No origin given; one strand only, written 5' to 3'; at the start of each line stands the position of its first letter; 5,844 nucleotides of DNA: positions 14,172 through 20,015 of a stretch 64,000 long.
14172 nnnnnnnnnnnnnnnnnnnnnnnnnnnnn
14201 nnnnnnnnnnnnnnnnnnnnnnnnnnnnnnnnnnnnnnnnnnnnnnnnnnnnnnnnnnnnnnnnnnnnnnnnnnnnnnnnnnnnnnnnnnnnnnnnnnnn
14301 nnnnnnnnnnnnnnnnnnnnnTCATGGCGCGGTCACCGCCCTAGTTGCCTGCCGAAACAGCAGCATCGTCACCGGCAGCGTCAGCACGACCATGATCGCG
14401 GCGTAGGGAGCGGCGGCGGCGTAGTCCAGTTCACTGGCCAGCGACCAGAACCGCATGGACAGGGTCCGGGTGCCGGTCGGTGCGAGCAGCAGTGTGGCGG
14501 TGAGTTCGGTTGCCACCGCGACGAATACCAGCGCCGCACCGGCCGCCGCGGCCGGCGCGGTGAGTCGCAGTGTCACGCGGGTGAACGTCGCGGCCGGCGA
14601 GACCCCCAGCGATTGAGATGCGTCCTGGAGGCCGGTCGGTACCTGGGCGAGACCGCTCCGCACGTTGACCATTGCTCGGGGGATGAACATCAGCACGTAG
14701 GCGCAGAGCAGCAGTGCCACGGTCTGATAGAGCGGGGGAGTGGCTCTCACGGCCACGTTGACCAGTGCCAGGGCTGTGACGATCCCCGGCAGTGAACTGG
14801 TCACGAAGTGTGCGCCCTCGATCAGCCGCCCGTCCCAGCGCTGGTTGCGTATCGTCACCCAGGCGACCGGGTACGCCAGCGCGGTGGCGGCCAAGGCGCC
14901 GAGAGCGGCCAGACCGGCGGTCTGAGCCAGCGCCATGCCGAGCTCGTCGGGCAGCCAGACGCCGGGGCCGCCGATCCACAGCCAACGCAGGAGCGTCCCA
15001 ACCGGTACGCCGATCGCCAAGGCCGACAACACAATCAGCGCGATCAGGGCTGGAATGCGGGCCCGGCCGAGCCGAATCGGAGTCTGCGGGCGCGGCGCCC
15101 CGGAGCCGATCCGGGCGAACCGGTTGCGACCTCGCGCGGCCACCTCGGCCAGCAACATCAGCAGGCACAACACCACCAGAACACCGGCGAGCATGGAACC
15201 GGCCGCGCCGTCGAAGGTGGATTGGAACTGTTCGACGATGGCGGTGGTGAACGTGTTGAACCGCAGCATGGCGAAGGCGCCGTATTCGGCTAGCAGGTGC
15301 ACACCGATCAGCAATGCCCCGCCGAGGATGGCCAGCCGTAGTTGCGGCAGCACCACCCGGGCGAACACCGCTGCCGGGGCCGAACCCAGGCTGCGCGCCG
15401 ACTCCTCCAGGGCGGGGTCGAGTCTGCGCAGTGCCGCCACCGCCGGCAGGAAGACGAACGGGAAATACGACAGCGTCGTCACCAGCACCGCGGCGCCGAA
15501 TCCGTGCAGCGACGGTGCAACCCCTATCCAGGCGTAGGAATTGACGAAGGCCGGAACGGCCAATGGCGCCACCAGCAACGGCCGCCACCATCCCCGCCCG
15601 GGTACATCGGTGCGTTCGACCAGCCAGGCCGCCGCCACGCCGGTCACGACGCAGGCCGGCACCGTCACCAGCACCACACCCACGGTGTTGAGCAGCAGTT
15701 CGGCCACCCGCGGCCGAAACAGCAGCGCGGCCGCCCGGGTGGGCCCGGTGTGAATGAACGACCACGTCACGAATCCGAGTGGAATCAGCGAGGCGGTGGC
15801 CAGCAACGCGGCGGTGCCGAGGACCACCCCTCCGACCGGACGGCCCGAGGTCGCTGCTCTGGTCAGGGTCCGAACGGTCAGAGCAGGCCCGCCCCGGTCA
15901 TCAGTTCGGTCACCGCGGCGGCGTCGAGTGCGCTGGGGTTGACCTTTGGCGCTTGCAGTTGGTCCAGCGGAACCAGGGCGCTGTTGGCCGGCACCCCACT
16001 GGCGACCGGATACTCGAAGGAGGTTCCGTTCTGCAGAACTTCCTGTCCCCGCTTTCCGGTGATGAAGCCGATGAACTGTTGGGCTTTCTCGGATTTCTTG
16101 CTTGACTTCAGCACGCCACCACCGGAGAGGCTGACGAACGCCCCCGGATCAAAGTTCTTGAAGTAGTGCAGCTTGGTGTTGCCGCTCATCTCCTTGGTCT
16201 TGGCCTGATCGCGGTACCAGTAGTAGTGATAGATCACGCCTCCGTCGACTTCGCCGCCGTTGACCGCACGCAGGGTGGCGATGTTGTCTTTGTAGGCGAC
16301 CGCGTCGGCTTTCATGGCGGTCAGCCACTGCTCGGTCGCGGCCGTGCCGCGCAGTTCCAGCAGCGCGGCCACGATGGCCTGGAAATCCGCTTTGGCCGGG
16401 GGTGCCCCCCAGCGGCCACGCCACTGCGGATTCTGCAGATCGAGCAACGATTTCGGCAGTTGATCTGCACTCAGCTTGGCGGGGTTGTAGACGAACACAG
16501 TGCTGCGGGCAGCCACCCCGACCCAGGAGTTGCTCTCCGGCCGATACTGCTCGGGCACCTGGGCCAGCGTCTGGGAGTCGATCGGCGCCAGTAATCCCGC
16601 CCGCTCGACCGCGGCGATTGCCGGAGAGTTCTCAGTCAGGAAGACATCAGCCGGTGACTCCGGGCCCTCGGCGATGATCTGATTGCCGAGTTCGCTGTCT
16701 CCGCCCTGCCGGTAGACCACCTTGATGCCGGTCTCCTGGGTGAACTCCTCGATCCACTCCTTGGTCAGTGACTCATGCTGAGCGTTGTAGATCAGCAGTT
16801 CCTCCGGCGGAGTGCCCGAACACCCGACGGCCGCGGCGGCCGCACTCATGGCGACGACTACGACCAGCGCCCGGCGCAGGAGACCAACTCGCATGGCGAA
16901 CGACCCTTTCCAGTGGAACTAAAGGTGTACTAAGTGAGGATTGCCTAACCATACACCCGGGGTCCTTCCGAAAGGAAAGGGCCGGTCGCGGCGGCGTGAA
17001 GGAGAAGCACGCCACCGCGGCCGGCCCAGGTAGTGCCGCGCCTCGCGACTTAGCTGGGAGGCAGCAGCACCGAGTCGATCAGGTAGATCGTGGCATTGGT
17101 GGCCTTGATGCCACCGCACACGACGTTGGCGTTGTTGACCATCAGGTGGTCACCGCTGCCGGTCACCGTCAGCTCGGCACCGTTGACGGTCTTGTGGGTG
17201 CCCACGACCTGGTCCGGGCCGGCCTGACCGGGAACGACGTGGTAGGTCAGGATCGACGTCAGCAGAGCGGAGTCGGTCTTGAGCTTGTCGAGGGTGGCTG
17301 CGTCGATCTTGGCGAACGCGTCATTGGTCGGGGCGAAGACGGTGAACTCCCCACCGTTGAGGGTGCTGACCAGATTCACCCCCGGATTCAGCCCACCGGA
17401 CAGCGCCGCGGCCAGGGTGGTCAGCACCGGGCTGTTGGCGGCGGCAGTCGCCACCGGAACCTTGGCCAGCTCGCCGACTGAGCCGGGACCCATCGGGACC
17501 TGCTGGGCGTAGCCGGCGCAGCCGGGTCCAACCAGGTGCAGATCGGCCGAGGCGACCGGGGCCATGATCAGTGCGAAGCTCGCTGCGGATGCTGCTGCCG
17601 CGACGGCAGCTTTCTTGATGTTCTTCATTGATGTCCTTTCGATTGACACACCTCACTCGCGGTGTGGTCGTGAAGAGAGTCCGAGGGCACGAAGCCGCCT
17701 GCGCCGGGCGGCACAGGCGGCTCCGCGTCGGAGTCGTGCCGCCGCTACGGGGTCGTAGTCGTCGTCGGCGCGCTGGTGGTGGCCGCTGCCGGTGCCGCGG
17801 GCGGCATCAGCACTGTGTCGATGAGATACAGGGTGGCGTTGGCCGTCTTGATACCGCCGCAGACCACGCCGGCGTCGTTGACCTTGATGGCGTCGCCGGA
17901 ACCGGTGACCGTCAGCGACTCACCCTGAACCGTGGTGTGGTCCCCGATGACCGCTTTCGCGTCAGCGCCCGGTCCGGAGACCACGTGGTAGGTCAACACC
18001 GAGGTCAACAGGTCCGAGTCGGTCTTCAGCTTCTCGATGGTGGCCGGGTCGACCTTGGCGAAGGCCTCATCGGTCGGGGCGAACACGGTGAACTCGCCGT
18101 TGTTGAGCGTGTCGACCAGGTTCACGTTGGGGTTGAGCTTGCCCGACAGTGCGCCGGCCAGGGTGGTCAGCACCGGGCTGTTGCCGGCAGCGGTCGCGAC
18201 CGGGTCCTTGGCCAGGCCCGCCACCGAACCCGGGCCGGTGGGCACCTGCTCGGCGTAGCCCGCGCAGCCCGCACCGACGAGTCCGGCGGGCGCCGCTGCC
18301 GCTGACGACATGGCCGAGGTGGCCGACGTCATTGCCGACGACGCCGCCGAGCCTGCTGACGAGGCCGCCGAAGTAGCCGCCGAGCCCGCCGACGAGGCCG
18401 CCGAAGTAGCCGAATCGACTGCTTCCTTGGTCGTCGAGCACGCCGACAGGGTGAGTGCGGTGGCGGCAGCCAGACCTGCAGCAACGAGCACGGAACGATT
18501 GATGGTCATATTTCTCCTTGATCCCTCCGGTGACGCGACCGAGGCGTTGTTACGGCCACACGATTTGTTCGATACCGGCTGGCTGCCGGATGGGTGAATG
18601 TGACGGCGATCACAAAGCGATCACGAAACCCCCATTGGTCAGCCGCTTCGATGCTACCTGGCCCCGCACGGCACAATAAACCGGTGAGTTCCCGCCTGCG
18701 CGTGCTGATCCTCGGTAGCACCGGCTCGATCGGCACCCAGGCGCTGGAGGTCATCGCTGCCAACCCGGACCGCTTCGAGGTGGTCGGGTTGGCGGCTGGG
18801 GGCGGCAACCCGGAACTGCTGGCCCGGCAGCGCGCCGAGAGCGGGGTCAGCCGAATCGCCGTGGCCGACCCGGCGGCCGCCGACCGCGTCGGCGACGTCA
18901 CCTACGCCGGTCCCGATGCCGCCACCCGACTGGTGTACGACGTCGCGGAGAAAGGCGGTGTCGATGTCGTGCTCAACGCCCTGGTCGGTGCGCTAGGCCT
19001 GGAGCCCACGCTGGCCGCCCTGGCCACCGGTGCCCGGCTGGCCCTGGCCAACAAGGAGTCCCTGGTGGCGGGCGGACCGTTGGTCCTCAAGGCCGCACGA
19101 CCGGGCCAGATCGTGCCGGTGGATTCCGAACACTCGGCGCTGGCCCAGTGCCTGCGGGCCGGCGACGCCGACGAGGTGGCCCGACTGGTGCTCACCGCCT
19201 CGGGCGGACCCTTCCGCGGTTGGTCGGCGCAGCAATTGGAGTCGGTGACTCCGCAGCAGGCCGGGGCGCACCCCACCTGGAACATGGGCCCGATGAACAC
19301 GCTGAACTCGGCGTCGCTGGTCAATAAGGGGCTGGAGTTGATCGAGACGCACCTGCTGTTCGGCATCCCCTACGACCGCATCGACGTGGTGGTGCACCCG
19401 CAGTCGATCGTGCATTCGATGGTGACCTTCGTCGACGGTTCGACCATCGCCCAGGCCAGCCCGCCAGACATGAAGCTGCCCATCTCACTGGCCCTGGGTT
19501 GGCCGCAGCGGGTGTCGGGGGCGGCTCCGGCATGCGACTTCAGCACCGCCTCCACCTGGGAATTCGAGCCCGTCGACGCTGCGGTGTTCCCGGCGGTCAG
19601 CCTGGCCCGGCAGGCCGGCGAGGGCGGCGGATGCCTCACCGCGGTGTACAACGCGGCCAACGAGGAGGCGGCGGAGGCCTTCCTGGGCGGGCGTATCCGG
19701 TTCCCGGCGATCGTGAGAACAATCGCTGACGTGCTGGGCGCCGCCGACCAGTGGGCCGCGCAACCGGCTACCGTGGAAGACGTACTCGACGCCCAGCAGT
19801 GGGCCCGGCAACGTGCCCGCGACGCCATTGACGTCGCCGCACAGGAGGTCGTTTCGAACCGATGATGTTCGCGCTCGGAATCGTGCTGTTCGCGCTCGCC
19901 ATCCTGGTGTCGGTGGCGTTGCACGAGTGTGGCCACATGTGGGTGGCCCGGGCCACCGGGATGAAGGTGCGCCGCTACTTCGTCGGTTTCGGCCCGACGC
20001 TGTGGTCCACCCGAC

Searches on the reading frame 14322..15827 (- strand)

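Call 66: search_protein_families(library=pfam, proteins=[window:14322-15827:-], max_evalue=0.00001)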
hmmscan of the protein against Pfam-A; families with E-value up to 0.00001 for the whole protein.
window:14322-15827:- (501 aa): 1 family
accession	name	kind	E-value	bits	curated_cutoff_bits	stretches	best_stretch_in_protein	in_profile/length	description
PF00528.27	BPD_transp_1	-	1.1e-22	81.1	26.4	2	322-491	9-172/184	Binding-protein-dependent transport system inner membrane component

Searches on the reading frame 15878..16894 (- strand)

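Call 67: search_protein_families(library=pfam, proteins=[window:15878-16894:-], max_evalue=0.00001)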
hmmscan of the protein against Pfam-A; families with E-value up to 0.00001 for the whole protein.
window:15878-16894:- (338 aa): 4 families
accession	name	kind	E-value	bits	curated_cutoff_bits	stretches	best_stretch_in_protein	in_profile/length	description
PF13343.11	SBP_bac_6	-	1.1e-23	84.4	24.6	1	81-301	3-220/245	Bacterial extracellular solute-binding protein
PF01547.30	SBP_bac_1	-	1.8e-21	77.9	26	1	40-285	4-307/307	Bacterial extracellular solute-binding protein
PF13531.11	SBP_bac_11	-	5.8e-19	69.2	25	1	45-288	14-222/227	Bacterial extracellular solute-binding protein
PF13416.11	SBP_bac_8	-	1.1e-18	68.5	27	1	46-304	1-268/279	Bacterial extracellular solute-binding protein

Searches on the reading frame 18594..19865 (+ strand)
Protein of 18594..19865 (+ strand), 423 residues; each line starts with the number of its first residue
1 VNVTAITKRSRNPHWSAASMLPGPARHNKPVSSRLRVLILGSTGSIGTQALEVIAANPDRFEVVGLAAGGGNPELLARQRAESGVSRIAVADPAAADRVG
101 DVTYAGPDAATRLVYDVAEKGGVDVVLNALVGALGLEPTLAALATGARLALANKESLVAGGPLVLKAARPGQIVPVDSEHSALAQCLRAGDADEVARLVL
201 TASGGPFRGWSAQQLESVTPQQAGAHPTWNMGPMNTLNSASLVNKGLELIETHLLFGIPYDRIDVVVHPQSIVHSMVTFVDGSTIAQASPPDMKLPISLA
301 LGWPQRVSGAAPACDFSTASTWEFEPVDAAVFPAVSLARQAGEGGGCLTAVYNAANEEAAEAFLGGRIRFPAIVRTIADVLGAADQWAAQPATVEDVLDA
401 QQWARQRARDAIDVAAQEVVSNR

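Call 66: search_protein_families(library=pfam, proteins=[window:18594-19865:+], max_evalue=0.00001)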
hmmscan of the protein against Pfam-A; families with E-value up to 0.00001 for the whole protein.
window:18594-19865:+ (423 aa): 3 families
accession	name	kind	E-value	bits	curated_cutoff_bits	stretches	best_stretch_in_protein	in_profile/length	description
PF13288.12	DXPR_C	-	4.3e-36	124.1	27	1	289-406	2-114/115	DXP reductoisomerase C-terminal domain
PF08436.17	DXP_redisom_C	-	7.9e-35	119.3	26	1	173-256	1-84/84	1-deoxy-D-xylulose 5-phosphate reductoisomerase C-terminal domain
PF02670.22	DXP_reductoisom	-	8.9e-33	114.2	21.7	1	37-161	1-129/129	1-deoxy-D-xylulose 5-phosphate reductoisomerase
